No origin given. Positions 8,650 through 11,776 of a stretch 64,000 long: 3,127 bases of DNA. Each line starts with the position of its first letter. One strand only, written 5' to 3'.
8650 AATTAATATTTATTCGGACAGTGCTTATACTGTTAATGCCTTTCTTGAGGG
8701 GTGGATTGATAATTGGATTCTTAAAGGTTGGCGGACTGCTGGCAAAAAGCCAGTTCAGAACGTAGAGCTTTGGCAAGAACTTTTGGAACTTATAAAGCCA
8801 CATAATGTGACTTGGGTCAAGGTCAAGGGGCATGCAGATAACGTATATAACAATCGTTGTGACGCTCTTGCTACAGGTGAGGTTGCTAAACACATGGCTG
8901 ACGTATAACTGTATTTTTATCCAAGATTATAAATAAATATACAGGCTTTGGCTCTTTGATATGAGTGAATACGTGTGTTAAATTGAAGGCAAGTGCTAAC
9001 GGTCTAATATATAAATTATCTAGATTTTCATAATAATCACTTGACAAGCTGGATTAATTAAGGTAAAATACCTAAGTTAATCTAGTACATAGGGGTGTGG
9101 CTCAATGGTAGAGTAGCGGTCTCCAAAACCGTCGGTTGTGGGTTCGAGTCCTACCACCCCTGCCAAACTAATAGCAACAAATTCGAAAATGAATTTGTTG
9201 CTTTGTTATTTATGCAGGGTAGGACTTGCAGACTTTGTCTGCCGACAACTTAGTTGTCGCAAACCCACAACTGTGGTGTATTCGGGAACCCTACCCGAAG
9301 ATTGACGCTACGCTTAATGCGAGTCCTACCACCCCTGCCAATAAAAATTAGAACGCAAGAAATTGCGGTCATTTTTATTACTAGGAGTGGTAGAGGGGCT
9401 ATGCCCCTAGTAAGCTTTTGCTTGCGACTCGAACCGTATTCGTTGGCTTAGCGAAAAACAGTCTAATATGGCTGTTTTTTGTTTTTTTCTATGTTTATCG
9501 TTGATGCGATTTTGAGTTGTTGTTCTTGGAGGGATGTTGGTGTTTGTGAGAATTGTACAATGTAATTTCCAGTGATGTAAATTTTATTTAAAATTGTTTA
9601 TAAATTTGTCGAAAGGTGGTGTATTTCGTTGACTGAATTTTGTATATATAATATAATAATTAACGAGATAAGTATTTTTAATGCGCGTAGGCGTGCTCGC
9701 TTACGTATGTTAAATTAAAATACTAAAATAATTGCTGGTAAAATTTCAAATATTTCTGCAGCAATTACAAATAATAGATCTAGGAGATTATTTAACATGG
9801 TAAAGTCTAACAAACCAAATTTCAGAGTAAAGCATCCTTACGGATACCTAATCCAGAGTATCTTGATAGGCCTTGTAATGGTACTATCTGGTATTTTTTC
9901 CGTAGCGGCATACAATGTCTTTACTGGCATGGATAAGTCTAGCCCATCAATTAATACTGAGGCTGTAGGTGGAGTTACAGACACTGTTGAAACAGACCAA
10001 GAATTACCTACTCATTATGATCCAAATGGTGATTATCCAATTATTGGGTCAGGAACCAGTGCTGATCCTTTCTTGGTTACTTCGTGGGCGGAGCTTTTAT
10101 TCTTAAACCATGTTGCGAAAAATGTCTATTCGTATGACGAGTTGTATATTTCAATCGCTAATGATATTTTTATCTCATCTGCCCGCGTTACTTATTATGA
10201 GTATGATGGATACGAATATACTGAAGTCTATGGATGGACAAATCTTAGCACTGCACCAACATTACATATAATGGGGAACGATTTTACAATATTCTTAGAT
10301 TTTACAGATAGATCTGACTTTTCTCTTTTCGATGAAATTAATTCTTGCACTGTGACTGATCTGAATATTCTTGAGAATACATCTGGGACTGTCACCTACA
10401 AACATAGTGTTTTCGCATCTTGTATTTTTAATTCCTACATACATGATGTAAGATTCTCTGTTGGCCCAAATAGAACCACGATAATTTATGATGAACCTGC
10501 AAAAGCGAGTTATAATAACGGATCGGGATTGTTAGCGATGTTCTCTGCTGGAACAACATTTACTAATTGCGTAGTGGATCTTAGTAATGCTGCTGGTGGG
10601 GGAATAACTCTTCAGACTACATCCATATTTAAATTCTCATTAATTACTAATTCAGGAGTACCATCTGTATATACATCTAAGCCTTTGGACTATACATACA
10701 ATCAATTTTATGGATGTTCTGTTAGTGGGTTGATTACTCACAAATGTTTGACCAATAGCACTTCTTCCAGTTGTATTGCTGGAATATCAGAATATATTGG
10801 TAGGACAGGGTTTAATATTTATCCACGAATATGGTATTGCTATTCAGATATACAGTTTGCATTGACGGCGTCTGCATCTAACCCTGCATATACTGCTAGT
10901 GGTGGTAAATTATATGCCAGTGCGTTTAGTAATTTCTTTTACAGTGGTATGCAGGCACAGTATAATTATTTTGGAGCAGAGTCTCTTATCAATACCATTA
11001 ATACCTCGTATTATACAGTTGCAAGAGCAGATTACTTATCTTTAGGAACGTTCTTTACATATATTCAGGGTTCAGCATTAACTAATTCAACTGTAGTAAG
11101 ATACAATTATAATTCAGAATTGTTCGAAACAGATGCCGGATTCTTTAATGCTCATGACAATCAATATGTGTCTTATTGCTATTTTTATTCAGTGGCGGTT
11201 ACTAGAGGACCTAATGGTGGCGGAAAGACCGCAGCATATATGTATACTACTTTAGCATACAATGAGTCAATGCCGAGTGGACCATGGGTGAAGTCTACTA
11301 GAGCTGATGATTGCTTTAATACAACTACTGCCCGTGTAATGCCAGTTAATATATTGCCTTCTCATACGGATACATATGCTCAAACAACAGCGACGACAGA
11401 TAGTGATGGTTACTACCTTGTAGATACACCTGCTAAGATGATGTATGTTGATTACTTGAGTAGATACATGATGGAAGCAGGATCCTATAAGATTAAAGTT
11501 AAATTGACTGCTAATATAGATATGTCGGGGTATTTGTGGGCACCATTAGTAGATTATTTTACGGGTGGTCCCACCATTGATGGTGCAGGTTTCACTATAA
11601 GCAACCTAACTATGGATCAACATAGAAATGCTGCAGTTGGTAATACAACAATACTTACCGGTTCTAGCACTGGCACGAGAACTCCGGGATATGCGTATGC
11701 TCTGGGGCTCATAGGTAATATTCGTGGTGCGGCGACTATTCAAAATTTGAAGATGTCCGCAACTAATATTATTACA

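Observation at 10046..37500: At least nine diverged beta-helix modules with conserved N-cap and C-cap motifs inside the giant protein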

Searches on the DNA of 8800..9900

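Call 72: search_rna_families(source=window, start=8800, end=9900, threshold=gathering)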
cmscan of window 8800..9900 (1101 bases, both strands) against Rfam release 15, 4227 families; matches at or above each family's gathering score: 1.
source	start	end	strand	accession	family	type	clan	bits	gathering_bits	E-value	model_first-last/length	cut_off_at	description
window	9091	9162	+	RF00005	tRNA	Gene; tRNA;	CL00001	67.4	29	2.8e-14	1-71/71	no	tRNA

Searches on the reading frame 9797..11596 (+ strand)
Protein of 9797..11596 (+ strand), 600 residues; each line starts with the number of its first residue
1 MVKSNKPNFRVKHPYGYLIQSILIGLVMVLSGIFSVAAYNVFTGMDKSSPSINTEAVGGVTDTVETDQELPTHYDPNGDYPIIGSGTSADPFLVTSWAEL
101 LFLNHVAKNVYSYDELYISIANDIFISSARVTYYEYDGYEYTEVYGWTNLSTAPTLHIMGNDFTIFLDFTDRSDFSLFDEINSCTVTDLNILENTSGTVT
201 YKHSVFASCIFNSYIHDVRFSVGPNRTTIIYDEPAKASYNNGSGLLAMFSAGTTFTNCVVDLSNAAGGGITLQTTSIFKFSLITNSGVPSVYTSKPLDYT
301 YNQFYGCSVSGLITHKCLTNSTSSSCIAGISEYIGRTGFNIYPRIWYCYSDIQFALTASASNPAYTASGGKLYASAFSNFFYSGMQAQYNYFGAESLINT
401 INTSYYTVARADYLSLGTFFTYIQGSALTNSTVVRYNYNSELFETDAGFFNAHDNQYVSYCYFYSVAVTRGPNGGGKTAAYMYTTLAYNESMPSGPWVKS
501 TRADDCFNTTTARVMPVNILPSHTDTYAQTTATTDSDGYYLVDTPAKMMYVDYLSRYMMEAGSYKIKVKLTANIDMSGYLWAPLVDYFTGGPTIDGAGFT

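Call 107: find_related_loci(query=window:9797-11596:+, collection=metagenome_contigs, flank=10000)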
Query window:9797-11596:+ (600 aa) in metagenome_contigs; peptide patterns used: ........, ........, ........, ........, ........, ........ (x = any residue, [..] = any of these).
59 stretches matched a pattern, but none encodes a relative of the query by tblastn (E <= 1e-3).

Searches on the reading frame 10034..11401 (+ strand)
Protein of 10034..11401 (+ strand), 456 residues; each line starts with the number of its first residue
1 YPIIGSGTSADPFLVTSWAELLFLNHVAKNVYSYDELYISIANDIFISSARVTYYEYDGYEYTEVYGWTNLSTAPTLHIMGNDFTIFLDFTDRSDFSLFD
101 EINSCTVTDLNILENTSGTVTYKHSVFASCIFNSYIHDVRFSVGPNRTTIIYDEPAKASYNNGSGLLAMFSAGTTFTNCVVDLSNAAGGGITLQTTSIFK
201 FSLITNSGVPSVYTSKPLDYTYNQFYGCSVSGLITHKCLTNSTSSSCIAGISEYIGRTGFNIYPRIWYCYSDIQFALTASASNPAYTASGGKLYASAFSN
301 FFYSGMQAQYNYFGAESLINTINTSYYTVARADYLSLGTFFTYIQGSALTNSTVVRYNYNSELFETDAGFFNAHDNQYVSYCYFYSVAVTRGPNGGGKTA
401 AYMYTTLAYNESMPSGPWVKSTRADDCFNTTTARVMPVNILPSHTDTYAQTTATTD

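Call 6: search_protein_families(library=pfam, proteins=[window:10034-11401:+], max_evalue=10)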
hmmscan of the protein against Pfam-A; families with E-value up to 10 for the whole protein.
window:10034-11401:+ (456 aa): 1 family
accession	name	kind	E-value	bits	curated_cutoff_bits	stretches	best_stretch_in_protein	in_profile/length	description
PF13229.12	Beta_helix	-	2.1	8.4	25.9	1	104-248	10-133/158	Right handed beta helix region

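Call 7: search_protein_families(library=ncbifam, proteins=[window:10034-11401:+], max_evalue=10)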
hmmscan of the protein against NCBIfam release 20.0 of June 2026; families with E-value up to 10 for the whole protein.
window:10034-11401:+ (456 aa): 0 families

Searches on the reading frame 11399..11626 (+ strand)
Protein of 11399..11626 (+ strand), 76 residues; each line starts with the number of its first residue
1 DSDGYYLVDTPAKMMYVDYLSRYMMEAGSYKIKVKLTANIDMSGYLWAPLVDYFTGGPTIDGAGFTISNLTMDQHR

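Call 28: find_homologous_proteins(query=A2, max_evalue=0.01)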
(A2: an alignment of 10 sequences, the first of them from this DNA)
Query A2 (10 sequences) (74 aa, profile of the alignment): 7 proteins with E <= 0.01 among 229 candidates.
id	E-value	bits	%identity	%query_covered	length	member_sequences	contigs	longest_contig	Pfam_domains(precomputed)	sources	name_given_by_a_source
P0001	1.3e-9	55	52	54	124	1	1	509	-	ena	-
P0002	5.1e-7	47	40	53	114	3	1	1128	-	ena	-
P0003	5.6e-7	47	34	95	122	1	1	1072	-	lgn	-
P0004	1.5e-6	45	37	58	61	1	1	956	-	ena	-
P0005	1.8e-6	45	43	55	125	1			-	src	-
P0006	6.9e-5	40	40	51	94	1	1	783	-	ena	-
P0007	1.3e-3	36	86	9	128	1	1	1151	PF05342.20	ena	-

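Call 30: search_solved_structures(query=A2, max_evalue=10, show_alignments=3)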
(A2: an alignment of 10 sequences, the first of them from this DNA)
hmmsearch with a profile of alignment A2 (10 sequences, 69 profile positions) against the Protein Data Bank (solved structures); distinct sequences matched with E-value up to 10: 2.
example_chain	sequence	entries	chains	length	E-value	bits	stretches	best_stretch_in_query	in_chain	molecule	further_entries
3n6z_A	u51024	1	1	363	1.3e-05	27.9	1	3-65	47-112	putative immunoglobulin A1 protease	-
4jam_L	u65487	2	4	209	1.8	11.5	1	23-59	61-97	ANTIGEN BINDING FRAGMENT OF LIGHT CHAIN of CH103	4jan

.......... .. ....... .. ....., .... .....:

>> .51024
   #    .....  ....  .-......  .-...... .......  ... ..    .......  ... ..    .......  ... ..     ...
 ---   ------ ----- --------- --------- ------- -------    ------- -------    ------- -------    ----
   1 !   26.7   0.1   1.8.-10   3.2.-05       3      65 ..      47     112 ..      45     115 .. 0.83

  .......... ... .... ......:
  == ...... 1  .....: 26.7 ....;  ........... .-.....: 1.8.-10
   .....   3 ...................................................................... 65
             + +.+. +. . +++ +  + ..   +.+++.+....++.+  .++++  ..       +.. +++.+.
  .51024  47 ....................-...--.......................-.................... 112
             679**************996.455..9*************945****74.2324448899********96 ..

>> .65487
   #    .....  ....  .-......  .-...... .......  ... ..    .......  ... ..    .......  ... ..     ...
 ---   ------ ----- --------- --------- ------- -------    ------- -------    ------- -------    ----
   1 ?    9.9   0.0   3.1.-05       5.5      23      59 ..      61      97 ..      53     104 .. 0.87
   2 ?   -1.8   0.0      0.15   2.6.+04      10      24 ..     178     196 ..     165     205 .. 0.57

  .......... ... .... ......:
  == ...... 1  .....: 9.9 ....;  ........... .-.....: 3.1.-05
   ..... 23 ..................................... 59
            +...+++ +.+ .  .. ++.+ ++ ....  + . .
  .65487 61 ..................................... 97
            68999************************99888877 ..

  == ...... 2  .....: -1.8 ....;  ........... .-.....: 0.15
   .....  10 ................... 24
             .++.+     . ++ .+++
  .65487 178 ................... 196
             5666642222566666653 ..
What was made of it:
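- The N-cap profile finds 3N6Z at E 1.3e-5 (call 30).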

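Call 41: search_protein_representatives(alignment_id=A3)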
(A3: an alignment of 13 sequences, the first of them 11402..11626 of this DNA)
Query: 13 sequences, 118 profile positions. Proteins with E-value up to 0.001 (for the whole library): 100506; up to 1e-10: 42983; up to 1e-30: 5934. The best 150 are listed.
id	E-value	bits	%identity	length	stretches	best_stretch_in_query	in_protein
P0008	6.1e-289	955.2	-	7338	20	15-111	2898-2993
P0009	3.0e-237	788.5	-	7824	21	7-111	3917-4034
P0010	5.7e-204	681.1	-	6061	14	11-113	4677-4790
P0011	2.4e-194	650.1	-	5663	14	37-112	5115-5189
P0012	4.8e-162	545.9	-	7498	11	13-111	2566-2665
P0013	6.8e-162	545.4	-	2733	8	7-112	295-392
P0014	4.9e-159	536.2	-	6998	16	11-111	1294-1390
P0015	9.3e-159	535.3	-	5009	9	7-113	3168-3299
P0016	3.3e-158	533.5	-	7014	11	11-110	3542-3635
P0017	4.1e-157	530.0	-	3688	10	11-111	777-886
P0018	1.7e-156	528.0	-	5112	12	7-109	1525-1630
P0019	8.5e-156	525.8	-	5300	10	9-110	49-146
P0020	1.2e-153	518.9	-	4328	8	7-111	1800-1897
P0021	4.2e-151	510.6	-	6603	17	12-111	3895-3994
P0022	1.4e-149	505.7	-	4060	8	7-112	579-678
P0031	2.7e-134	456.4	-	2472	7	7-111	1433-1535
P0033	8.1e-133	451.6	-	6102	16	10-114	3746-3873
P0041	2.1e-124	424.5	-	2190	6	7-111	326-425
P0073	1.0e-110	380.3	-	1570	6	7-112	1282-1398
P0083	5.5e-108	371.6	-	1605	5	8-111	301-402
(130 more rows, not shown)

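Call 42: search_protein_families(library=pfam, proteins=[P0013, P0031, P0073, P0083], max_evalue=0.01)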
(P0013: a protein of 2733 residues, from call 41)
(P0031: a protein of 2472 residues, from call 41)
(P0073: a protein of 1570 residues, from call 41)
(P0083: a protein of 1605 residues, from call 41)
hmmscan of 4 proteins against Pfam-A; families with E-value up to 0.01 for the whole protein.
P0013 (2733 aa): 2 families
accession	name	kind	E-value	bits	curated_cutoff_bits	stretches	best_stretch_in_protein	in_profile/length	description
PF05342.19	Peptidase_M26_N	-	1.5e-35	123.1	27.7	5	1463-1566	148-248/250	M26 IgA1-specific Metallo-endopeptidase N-terminal region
PF07581.17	Glug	-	2e-32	109.8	20.5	3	1253-1279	1-28/28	The GLUG motif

P0031 (2472 aa): 1 family
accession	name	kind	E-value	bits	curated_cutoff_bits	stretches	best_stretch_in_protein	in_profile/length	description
PF07785.16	DUF1623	-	3.5e-07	30.7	25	0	1522-1559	23-60/90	Protein of unknown function (DUF1623)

P0073 (1570 aa): 2 families
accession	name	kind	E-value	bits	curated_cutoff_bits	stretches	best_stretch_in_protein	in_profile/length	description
PF05342.19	Peptidase_M26_N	-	2.4e-11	43.8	27.7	0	1370-1416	204-250/250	M26 IgA1-specific Metallo-endopeptidase N-terminal region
PF10516.15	SHNi-TPR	-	0.0018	18.2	21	0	314-326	5-17/38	SHNi-TPR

P0083 (1605 aa): 3 families
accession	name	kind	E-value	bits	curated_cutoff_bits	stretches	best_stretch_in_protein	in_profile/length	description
PF07581.17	Glug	-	8.4e-26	89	20.5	3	130-155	2-27/28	The GLUG motif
PF05342.19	Peptidase_M26_N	-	3e-24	86.1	27.7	3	660-730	182-250/250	M26 IgA1-specific Metallo-endopeptidase N-terminal region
PF00353.25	HemolysinCabind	-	3.4e-05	24.1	23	1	1511-1541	6-36/36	RTX calcium-binding nonapeptide repeat (4 copies)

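Call 62: list_cluster_members(proteins=[P0008, P0009, P0010, P0011, P0012, P0014, P0021, P0033])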
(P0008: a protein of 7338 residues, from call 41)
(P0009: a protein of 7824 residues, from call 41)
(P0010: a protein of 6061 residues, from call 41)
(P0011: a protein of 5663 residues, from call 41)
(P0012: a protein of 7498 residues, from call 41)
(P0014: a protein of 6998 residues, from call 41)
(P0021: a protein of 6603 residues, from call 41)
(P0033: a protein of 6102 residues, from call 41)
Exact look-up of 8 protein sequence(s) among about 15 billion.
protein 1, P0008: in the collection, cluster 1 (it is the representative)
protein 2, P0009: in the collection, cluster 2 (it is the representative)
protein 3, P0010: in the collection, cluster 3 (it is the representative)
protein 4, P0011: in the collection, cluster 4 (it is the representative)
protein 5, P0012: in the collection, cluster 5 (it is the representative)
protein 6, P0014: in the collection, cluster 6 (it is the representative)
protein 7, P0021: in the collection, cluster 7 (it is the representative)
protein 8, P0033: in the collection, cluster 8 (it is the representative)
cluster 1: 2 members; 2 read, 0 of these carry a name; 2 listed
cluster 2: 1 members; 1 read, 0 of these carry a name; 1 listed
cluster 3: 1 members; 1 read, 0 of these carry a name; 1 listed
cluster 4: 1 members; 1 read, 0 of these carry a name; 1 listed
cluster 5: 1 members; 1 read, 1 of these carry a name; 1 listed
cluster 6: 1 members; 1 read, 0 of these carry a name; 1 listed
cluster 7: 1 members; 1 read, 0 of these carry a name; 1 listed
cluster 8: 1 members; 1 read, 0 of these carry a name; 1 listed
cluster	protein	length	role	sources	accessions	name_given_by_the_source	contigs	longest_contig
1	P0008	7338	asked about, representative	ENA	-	-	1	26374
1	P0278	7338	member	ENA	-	-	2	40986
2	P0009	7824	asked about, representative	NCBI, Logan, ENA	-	-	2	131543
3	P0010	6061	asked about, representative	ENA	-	-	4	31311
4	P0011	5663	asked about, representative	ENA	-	-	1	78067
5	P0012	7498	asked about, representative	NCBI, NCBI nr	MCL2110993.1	MAG: YDG domain-containing protein, partial [Clostridiales bacterium] | YDG domain-containing protein [Clostridiales bacterium]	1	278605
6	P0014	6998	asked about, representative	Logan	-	-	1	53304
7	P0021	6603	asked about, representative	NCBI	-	-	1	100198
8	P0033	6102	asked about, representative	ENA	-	-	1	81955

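Call 79: search_protein_families(library=pfam, proteins=[P0017, P0022, P0041], max_evalue=0.001)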
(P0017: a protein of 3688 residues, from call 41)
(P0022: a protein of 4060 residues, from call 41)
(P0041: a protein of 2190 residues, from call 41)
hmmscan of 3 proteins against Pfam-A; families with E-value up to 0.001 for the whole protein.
P0017 (3688 aa): 0 families

P0022 (4060 aa): 9 families
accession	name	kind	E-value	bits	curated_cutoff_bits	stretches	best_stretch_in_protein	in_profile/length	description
PF00041.27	fn3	-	2.4e-71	236.4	25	9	317-390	3-82/84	Fibronectin type III domain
PF07581.17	Glug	-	2.3e-40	134.7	20.5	1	791-815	2-27/28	The GLUG motif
PF05342.19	Peptidase_M26_N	-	8e-36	124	27.7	2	597-697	150-248/250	M26 IgA1-specific Metallo-endopeptidase N-terminal region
PF16656.11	Pur_ac_phosph_N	-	1e-30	106.5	30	0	531-572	56-93/93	Purple acid Phosphatase, N-terminal domain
PF25788.1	Ig_Rha78A_N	-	1.1e-12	48.6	27.4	0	262-300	62-101/105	Rha78A-like, N-terminal immunoglobulin domain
PF22358.2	MfA4_C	-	2e-10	41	27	0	238-279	58-98/137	Minor fimbrium tip subunit MfA4, C-terminal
PF25059.1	FN3_DSCAM-DSCAML_C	-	2e-06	28.5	39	0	2233-2263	42-72/89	DSCAM/DSCAML C-terminal Fn3-like domain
PF16655.11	PhoD_N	-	7.5e-06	26.8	30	0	142-194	27-83/90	PhoD-like phosphatase, N-terminal domain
PF16383.10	DUF4992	-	0.00034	20.8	29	0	413-438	57-82/183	Domain of unknown function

P0041 (2190 aa): 1 family
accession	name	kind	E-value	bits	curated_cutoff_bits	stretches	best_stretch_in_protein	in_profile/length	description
PF07581.17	Glug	-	9.6e-68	220.5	20.5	9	1176-1197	4-27/28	The GLUG motif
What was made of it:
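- Closest known: Multi-module 'GLUG motif-containing' giant surface proteins of Bacillota and other phyla. Different: Some database members, such as P0017, also escape Pfam (call 79).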
